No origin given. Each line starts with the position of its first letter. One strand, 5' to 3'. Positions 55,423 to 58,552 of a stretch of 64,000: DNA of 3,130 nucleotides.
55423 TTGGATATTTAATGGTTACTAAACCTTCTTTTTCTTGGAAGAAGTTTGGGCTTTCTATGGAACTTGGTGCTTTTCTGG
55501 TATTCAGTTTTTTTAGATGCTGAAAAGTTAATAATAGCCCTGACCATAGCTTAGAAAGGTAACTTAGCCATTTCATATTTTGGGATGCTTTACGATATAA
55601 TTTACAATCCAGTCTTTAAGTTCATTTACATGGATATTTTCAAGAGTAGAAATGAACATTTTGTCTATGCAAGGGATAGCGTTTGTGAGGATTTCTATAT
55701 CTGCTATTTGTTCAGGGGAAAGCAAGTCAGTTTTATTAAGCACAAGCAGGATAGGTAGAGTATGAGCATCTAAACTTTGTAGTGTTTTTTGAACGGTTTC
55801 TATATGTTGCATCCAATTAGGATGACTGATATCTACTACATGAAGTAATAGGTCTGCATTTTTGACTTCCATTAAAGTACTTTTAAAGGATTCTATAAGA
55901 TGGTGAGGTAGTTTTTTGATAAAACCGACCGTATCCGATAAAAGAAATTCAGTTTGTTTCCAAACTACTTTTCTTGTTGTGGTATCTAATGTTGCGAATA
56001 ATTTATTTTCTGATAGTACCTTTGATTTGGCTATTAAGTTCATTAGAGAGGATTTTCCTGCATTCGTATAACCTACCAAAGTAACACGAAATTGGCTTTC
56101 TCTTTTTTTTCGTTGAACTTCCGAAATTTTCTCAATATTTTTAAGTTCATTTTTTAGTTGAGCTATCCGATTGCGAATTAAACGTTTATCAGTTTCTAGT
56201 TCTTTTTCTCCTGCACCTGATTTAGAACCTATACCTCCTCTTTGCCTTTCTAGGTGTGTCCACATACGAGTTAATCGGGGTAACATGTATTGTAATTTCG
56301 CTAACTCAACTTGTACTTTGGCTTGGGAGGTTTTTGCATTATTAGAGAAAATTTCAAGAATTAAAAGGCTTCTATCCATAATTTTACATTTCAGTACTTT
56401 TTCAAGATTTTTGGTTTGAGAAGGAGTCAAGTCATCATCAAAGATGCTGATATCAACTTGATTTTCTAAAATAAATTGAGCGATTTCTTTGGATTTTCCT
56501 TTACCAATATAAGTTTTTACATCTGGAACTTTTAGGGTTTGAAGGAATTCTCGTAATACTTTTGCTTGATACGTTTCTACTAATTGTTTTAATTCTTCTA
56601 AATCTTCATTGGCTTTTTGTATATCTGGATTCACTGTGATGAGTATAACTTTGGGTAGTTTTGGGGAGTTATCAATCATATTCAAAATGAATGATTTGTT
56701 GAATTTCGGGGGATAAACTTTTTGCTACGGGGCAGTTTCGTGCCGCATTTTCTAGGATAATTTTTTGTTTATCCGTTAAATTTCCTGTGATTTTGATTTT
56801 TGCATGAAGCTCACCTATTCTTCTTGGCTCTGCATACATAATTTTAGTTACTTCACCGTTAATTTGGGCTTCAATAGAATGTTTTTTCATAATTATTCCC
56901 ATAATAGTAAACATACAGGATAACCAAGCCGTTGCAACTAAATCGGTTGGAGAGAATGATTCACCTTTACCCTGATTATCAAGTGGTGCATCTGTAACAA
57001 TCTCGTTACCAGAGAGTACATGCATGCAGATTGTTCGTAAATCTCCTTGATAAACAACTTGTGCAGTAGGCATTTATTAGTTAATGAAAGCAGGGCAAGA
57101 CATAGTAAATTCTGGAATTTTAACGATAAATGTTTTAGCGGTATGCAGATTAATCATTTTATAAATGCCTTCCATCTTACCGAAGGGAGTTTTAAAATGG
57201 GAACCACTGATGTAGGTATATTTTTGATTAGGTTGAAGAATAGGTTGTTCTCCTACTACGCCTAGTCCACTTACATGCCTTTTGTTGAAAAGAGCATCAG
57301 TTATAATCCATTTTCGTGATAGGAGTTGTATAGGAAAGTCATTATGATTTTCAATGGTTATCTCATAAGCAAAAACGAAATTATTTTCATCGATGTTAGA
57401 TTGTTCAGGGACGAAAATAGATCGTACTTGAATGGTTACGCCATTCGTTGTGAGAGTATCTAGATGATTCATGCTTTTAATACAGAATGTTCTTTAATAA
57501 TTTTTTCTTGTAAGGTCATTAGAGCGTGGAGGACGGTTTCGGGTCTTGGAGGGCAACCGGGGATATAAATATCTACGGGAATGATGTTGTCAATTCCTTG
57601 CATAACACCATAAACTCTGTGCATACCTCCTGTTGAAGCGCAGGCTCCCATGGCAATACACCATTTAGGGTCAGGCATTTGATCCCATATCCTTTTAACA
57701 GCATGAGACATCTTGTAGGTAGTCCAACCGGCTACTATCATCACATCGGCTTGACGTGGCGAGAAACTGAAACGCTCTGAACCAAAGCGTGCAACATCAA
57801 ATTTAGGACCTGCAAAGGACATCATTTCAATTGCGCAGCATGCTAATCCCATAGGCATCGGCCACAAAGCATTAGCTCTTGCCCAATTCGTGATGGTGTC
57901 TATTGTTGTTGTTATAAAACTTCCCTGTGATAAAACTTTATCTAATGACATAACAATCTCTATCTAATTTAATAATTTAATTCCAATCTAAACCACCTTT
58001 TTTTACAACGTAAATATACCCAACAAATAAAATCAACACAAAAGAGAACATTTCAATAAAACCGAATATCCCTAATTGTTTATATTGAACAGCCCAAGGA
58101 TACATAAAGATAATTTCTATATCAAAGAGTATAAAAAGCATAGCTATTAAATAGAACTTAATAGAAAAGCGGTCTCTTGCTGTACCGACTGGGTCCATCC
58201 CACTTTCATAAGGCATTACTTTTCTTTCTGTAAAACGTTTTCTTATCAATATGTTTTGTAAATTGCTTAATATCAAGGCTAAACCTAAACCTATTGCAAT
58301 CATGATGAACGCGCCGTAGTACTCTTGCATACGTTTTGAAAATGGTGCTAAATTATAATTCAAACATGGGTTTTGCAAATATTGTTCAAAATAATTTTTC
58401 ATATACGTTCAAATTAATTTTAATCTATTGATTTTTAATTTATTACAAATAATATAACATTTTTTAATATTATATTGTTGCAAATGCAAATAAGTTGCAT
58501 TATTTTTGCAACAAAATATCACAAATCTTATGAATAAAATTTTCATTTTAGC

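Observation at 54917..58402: Complex I genes nuoA-nuoB and nuoI bracket apaG-osmC-hflX, with no nuoCD/H/J-N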

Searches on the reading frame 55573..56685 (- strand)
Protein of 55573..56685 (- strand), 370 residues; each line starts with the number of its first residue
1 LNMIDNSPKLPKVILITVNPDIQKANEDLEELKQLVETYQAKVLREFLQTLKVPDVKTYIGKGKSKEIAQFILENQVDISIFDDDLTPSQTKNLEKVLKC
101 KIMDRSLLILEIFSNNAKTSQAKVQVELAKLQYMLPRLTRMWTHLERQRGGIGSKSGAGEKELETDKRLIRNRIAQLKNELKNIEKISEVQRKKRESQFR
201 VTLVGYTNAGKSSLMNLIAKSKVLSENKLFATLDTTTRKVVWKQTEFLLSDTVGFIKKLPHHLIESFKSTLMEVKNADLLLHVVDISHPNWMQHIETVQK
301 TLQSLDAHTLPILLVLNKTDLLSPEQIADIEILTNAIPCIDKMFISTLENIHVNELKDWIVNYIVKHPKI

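Call 3: search_protein_families(library=pfam, proteins=[window:55573-56685:-])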
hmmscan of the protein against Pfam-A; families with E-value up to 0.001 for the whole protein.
window:55573-56685:- (370 aa): 8 families
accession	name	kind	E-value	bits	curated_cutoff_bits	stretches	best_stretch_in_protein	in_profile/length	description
PF16360.10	GTP-bdg_M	-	1.3e-30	106.2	29.5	1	117-195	2-79/79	GTP-binding GTPase Middle Region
PF13167.11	GTP-bdg_N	-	3.4e-30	104.9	25.4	1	27-113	2-88/89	GTP-binding GTPase N-terminal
PF01926.29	MMR_HSR1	-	6.7e-23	81.4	21.9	1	200-318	1-113/113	50S ribosome-binding GTPase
PF03193.22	RsgA_GTPase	-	2.7e-08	34.3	30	0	274-362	20-106/174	RsgA GTPase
PF02421.24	FeoB_N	-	2.2e-07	31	27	1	200-356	2-152/156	Ferrous iron transport protein B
PF00071.28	Ras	-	3.4e-06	27.2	21.6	1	201-331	2-126/162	Ras family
PF04670.18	Gtr1_RagA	-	1.9e-05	24.7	22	1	201-328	2-130/232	Gtr1/RagA G protein conserved region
PF00025.27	Arf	-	2.2e-05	24.4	22.3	1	194-330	10-136/174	ADP-ribosylation factor family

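Call 4: search_protein_families(library=ncbifam, proteins=[window:55573-56685:-])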
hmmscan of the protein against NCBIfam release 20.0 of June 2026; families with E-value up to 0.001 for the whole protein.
window:55573-56685:- (370 aa): 21 families
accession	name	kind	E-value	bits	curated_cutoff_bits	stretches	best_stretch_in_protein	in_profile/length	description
TIGR03156.1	GTP_HflX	equivalog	2.5e-128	427.9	216.75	1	13-362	2-349/351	GTPase HflX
NF008280.0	PRK11058.1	equivalog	9.6e-93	311.3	441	1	12-331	10-330/426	ribosome rescue GTPase HflX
TIGR03594.1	GTPase_EngA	equivalog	2.9e-19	69.4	306.7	1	183-362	159-344/432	ribosome biogenesis GTPase Der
NF000908.1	PRK00089.1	equivalog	1.7e-17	63.6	237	1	201-369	6-172/291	GTPase Era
TIGR00450.1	mnmE_trmE_thdF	equivalog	2.3e-16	59.9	252.6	1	162-334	173-341/446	tRNA uridine-5-carboxymethylaminomethyl(34) synthesis GTPase MnmE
TIGR02729.1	Obg_CgtA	equivalog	4.2e-14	52.3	280.25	1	201-363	160-327/329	Obg family GTPase CgtA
NF008956.1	PRK12299.1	equivalog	1.7e-13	50.3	300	1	201-364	161-325/327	GTPase ObgE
NF003661.0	PRK05291.1-3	equivalog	3e-12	46.6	380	1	166-362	185-368/448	tRNA uridine-5-carboxymethylaminomethyl(34) synthesis GTPase MnmE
NF008955.0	PRK12297.1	equivalog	3.8e-12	45.9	406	1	201-367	162-331/429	GTPase ObgE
TIGR00231.1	small_GTP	domain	3.5e-11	43.1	42.5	1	198-331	3-136/164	GTP-binding protein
TIGR03918.1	GTP_HydF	equivalog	2.5e-10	39.8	325.55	1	196-365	5-168/392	[FeFe] hydrogenase H-cluster maturation GTPase HydF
NF002828.0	PRK03003.1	equivalog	1.7e-09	36.8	631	1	179-362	21-198/477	ribosome biogenesis GTPase Der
NF007071.0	PRK09518.1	equivalog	2.8e-09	36.1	953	1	191-328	435-574/706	bifunctional cytidylate kinase/GTPase Der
TIGR00436.1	era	equivalog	4.2e-09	36.2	116.25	1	200-359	2-158/270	GTPase Era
TIGR03596.1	GTPase_YlqF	equivalog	1.4e-08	34.5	208.2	1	168-256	88-174/276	ribosome biogenesis GTPase YlqF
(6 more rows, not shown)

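Call 51: find_homologous_proteins(query=window:55573-56679:-, max_evalue=1e-40)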
Query window:55573-56679:- (368 aa): 8000 proteins with E <= 1e-40 among 8000 candidates; the best 120 are listed.
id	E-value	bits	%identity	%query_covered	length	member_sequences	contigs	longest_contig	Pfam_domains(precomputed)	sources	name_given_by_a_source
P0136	3.0e-232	788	100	100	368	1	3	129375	PF01926.30,PF00025.28,PF13167.12,PF02421.25,PF16360.11,PF03193.23,PF04670.19,PF00071.29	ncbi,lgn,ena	-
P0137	1.6e-184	631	80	98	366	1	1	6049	PF01926.30,PF13167.12,PF02421.25,PF16360.11,PF03193.23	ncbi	-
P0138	1.6e-182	624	78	100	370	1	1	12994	PF01926.30,PF13167.12,PF00350.30,PF02421.25,PF16360.11,PF03193.23,PF04670.19,PF00071.29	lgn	-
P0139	1.1e-180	618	77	100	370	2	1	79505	PF01926.30,PF13167.12,PF00350.30,PF16360.11,PF03193.23,PF04670.19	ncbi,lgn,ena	-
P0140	1.5e-180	618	78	100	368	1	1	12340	PF01926.30,PF00025.28,PF13167.12,PF02421.25,PF16360.11,PF03193.23,PF04670.19,PF00071.29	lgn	-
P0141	1.2e-175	602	77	98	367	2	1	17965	PF01926.30,PF00025.28,PF13167.12,PF00350.30,PF02421.25,PF16360.11,PF00009.34,PF03193.23,PF04670.19,PF00071.29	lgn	-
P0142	2.0e-172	591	75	98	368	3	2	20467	PF01926.30,PF13167.12,PF00350.30,PF02421.25,PF16360.11,PF00009.34,PF03193.23,PF04670.19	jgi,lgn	jgi:GTP-binding protein HflX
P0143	2.7e-169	581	74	98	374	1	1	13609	PF01926.30,PF13167.12,PF00350.30,PF02421.25,PF16360.11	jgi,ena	-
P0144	4.1e-169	580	74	98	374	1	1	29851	PF01926.30,PF13167.12,PF00350.30,PF02421.25,PF16360.11,PF03193.23,PF04670.19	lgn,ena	-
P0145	1.4e-168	578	74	98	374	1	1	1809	PF01926.30,PF00025.28,PF13167.12,PF00350.30,PF02421.25,PF16360.11,PF03193.23,PF04670.19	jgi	jgi:GTP-binding protein HflX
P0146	8.2e-143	494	62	98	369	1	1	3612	PF01926.30,PF00025.28,PF13167.12,PF00350.30,PF02421.25,PF16360.11,PF00009.34,PF03193.23,PF00071.29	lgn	-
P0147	9.1e-142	490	62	98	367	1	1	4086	PF01926.30,PF00025.28,PF13167.12,PF00350.30,PF02421.25,PF16360.11,PF00009.34,PF03193.23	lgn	-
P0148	9.0e-119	415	57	97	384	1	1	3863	PF01926.30,PF13167.12,PF02421.25,PF16360.11,PF03193.23,PF04670.19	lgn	-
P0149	2.5e-114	400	54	99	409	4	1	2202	PF01926.30,PF00025.28,PF13167.12,PF02421.25,PF16360.11,PF00009.34,PF03193.23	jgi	jgi:GTP-binding protein HflX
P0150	3.2e-114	400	60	86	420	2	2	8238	PF01926.30,PF00025.28,PF13167.12,PF02421.25,PF16360.11,PF00071.29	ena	-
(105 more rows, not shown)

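Call 52: find_encoding_contigs(protein=P0147, flank=10000, max_places=4)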
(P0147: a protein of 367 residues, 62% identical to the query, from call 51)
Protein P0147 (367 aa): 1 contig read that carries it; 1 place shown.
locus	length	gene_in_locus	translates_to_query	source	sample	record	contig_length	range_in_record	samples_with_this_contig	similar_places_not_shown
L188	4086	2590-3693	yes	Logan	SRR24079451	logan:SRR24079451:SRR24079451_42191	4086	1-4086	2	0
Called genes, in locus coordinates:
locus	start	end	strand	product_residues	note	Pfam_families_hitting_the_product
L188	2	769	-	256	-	?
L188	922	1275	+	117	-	PF00507:Oxidored_q4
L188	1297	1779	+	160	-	PF01058:Oxidored_q6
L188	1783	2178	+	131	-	PF04379:DUF525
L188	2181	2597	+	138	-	PF02566:OsmC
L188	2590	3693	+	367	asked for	PF13167:GTP-bdg_N, PF16360:GTP-bdg_M, PF03193:RsgA_GTPase (faint), PF00025:Arf (weak), PF00009:GTP_EFTU (faint), PF00350:Dynamin_N (faint), PF01926:MMR_HSR1, PF02421:FeoB_N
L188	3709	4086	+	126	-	?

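Call 53: find_encoding_contigs(protein=P0148, flank=10000, max_places=4)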
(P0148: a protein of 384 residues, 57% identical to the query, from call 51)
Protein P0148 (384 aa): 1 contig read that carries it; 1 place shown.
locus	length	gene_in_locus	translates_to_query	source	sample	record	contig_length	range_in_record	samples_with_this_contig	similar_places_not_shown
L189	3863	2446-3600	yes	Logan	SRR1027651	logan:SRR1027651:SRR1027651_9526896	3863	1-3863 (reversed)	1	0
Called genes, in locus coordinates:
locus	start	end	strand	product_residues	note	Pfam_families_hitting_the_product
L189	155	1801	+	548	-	PF18158:AidB_N, PF02770:Acyl-CoA_dh_M, PF00441:Acyl-CoA_dh_1, PF22924:ACOX_C_alpha1 (weak)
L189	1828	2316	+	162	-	PF13302:Acetyltransf_3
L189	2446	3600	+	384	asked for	PF03193:RsgA_GTPase (faint), PF13167:GTP-bdg_N, PF16360:GTP-bdg_M, PF01926:MMR_HSR1, PF02421:FeoB_N (weak), PF04670:Gtr1_RagA (weak)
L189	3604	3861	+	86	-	?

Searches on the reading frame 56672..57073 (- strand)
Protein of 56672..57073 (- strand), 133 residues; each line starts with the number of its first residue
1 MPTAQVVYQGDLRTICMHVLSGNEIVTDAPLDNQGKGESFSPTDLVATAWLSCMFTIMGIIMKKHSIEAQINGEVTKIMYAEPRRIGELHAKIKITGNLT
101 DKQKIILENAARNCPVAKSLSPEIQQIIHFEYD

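Call 3: search_protein_families(library=pfam, proteins=[window:56672-57073:-])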
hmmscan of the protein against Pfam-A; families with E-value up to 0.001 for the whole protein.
window:56672-57073:- (133 aa): 1 family
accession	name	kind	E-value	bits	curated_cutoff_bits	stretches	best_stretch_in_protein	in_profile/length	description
PF02566.24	OsmC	-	1.4e-12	48.3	27.5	1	35-124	1-95/100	OsmC-like protein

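Call 4: search_protein_families(library=ncbifam, proteins=[window:56672-57073:-])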
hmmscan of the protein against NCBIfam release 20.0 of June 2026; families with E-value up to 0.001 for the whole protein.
window:56672-57073:- (133 aa): 2 families
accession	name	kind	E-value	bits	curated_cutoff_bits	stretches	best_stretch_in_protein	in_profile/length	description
TIGR03561.1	organ_hyd_perox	subfamily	2.6e-06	27.8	88.85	1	28-125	28-129/134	Ohr family peroxiredoxin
TIGR03562.1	osmo_induc_OsmC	subfamily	9.6e-05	22.5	85.8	1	4-123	4-131/137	OsmC family peroxiredoxin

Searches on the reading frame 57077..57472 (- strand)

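Call 3: search_protein_families(library=pfam, proteins=[window:57077-57472:-])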
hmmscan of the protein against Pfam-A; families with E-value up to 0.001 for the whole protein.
window:57077-57472:- (131 aa): 1 family
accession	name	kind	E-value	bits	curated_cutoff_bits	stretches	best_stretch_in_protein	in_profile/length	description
PF04379.20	DUF525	-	4.6e-31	107.3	27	1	22-107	1-86/87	ApaG domain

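Call 4: search_protein_families(library=ncbifam, proteins=[window:57077-57472:-])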
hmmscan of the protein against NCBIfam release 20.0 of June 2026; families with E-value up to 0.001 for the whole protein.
window:57077-57472:- (131 aa): 1 family
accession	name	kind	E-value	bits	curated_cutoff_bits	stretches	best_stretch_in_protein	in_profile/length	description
NF003967.1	PRK05461.1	equivalog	4.2e-42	142.9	106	1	9-130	2-122/123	Co2+/Mg2+ efflux protein ApaG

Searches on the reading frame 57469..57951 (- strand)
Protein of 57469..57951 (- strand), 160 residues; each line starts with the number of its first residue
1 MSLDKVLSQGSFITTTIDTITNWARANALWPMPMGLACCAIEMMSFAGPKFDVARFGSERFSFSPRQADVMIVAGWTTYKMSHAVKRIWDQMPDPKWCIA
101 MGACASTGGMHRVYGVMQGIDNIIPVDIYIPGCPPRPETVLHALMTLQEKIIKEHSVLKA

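Call 3: search_protein_families(library=pfam, proteins=[window:57469-57951:-])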
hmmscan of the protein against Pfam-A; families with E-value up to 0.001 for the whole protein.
window:57469-57951:- (160 aa): 1 family
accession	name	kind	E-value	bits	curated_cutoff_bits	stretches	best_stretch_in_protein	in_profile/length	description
PF01058.29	Oxidored_q6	-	4.1e-29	101.4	27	1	38-147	1-128/128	NADH ubiquinone oxidoreductase, 20 Kd subunit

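Call 4: search_protein_families(library=ncbifam, proteins=[window:57469-57951:-])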
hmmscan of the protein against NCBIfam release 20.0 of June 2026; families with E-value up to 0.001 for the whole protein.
window:57469-57951:- (160 aa): 15 families
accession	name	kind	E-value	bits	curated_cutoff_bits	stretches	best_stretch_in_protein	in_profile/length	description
NF011390.0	PRK14815.1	equivalog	4e-79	264.2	281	1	9-157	15-163/183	NADH dehydrogenase subunit B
NF005012.1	PRK06411.1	subfamily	4.2e-67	224.8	116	1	9-156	16-163/166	NADH-quinone oxidoreductase subunit NuoB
TIGR01957.1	nuoB_fam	subfamily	2.9e-66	221.8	142.7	1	12-153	2-144/145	NADH-quinone oxidoreductase subunit B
NF011394.0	PRK14819.1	equivalog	6.3e-65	219.3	312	1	8-152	12-157/264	NADH-quinone oxidoreductase subunit B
NF009808.0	PRK13292.1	equivalog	4.4e-62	210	1156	1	11-155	9-153/791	NADH-quinone oxidoreductase subunit B/C/D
NF011389.0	PRK14814.1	equivalog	5e-59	199.2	285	1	14-151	20-157/186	NADH dehydrogenase subunit B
NF011395.0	PRK14820.1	equivalog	1.3e-58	197.8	263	1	10-154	16-160/180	NADH-quinone oxidoreductase subunit B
NF011393.0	PRK14818.1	equivalog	8e-55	185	255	1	12-156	16-160/173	NADH dehydrogenase subunit B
NF011388.0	PRK14813.1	equivalog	1.9e-52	177.9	294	1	3-155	4-157/189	NADH dehydrogenase subunit B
NF011391.0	PRK14816.1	equivalog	1.2e-50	171.9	283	1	13-152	38-178/196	NADH-quinone oxidoreductase subunit B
NF011392.0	PRK14817.1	equivalog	1.2e-49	168.4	271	1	12-154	21-163/182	NADH-quinone oxidoreductase subunit B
TIGR03294.1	FrhG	equivalog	2.6e-09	37.1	245.5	1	67-147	50-140/228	coenzyme F420 hydrogenase subunit gamma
NF045875.1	F420_non_VhuG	exception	5.5e-06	25.8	450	1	116-149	132-165/286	F420-non-reducing hydrogenase subunit VhuG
NF045520.1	H2_NiFeSe_small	exception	0.00072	19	470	0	91-156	140-213/314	NiFeSe hydrogenase small subunit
TIGR00391.1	hydA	subfamily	0.00099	18.3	179.5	0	98-143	153-203/365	hydrogenase small subunit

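Call 30: find_related_loci(query=window:57469-57951:-, collection=metagenome_contigs, flank=10000)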
Query window:57469-57951:- (160 aa) in metagenome_contigs; peptide patterns used: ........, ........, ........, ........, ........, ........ (x = any residue, [..] = any of these).
600 stretches matched a pattern (row limit reached: there are more); 599 encode a relative of the query (tblastn E <= 1e-3); the best 80 are kept; 80 distinct loci.
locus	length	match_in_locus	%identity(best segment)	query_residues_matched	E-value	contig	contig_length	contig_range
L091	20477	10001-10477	80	1-159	1e-92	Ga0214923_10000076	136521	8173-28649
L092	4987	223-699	77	1-159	7e-90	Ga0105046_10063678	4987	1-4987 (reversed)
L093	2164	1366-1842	74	1-159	3e-91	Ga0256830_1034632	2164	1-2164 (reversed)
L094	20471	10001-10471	74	1-158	2e-84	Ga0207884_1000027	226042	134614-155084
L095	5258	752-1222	74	1-158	7e-84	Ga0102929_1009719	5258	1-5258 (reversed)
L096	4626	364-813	75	8-157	3e-83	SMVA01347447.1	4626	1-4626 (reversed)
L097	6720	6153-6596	75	12-159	2e-80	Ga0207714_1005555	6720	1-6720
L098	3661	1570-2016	68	9-157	2e-71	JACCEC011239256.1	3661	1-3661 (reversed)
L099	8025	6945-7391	65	9-157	4e-68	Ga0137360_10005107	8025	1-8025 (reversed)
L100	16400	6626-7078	64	6-154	1e-67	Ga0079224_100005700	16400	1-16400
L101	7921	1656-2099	66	9-156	8e-68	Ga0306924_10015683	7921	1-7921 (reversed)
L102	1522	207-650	66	9-156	9e-71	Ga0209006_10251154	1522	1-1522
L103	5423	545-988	64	9-156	5e-67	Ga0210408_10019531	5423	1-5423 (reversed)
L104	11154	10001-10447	61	11-159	8e-67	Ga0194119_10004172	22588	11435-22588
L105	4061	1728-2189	62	11-160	6e-66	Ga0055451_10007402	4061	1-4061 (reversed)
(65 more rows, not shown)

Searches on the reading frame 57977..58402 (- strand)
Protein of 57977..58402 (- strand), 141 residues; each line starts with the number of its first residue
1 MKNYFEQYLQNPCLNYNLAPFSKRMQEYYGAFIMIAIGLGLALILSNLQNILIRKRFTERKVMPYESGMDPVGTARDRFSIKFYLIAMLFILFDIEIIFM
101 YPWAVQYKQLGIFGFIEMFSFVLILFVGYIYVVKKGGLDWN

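Call 3: search_protein_families(library=pfam, proteins=[window:57977-58402:-])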
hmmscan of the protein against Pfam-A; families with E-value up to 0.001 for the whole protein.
window:57977-58402:- (141 aa): 1 family
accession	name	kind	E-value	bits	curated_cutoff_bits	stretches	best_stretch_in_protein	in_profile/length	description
PF00507.24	Oxidored_q4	-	1.8e-36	124.7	23.3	1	48-140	7-99/99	NADH-ubiquinone/plastoquinone oxidoreductase, chain 3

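Call 4: search_protein_families(library=ncbifam, proteins=[window:57977-58402:-])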
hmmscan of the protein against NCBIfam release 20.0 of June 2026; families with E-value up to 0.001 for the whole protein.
window:57977-58402:- (141 aa): 6 families
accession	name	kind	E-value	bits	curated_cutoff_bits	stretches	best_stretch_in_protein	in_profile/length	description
NF005922.0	PRK07928.1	equivalog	6e-34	117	155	1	25-141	1-119/119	NADH-quinone oxidoreductase subunit A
NF006303.0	PRK08489.1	equivalog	1.7e-32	112.7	145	1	26-141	8-126/129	NAD(P)H-quinone oxidoreductase subunit 3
NF005839.0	PRK07756.1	equivalog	9.9e-30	103.3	163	1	27-141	8-122/122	NADH-quinone oxidoreductase subunit A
NF005022.0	PRK06432.1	equivalog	2.4e-13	50.3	164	1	59-140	68-149/151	NADH dehydrogenase subunit A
NF004727.0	PRK06073.1-2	equivalog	4.8e-07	29.9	101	1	33-132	9-104/120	NADH dehydrogenase subunit A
NF004729.0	PRK06073.1-5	equivalog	9.6e-05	22.4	94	1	32-125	16-114/134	NADH dehydrogenase subunit A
